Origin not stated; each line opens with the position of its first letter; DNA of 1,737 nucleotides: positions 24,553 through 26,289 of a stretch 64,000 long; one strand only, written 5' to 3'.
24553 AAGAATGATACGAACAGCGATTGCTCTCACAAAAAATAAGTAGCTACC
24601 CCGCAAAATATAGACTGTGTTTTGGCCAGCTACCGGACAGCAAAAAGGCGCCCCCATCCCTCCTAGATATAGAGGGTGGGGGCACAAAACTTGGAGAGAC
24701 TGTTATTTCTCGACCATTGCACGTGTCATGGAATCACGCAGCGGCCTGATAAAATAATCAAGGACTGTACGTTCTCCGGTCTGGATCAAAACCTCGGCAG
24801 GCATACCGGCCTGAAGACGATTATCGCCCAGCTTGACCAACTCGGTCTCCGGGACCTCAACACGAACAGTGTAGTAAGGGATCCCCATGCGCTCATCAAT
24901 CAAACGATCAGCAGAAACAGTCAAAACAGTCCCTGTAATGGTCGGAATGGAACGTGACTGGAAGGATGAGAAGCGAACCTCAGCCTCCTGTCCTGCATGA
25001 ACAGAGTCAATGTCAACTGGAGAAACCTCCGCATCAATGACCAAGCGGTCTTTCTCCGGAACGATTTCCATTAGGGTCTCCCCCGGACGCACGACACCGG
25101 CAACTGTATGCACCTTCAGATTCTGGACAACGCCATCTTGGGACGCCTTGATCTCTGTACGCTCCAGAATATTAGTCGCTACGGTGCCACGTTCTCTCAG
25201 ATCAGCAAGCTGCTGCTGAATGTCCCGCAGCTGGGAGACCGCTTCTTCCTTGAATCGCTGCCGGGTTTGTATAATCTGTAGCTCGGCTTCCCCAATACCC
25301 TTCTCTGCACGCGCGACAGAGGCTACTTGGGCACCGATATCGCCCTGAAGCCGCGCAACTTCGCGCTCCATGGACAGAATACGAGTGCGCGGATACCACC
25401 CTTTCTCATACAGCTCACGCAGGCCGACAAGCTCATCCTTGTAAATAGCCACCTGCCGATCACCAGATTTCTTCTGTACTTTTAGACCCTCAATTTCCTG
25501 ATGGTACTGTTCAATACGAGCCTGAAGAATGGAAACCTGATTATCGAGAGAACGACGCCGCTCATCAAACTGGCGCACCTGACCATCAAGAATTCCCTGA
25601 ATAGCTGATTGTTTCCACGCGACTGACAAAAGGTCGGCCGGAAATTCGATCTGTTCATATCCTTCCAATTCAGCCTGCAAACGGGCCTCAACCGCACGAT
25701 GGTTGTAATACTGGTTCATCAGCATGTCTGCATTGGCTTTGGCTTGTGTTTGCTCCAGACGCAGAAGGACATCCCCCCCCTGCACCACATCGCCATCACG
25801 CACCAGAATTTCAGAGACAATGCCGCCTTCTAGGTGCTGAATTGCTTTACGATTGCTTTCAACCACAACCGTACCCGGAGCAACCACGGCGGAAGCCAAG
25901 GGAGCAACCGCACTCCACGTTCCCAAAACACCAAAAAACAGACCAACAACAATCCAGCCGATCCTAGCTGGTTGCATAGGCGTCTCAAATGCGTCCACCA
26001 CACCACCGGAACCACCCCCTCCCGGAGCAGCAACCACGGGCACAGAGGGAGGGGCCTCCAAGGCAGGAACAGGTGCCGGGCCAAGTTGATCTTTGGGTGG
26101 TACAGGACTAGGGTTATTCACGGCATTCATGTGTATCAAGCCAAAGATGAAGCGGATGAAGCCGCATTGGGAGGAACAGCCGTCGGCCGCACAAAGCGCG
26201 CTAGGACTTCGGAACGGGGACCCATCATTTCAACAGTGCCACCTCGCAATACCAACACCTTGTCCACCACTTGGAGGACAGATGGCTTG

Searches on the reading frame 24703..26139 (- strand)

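Call 73: search_protein_families(library=pfam, proteins=[window:24703-26139:-], max_evalue=0.0001)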
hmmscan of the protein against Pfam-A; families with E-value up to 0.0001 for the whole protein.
window:24703-26139:- (478 aa): 4 families
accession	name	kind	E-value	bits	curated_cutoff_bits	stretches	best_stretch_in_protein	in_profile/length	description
PF13437.12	HlyD_3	-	8.4e-18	65.5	22.2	1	330-431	2-97/106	HlyD family secretion protein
PF16576.10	HlyD_D23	-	9.2e-10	38.6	30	1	190-408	13-184/214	Barrel-sandwich domain of CusB or HlyD membrane-fusion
PF13533.13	Biotin_lipoyl_2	-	5.5e-06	26.5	29.8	1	106-129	9-32/32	Biotin-lipoyl like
PF00364.28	Biotin_lipoyl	-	9.2e-05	22.6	22.1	0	103-128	48-73/73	Biotin-requiring enzyme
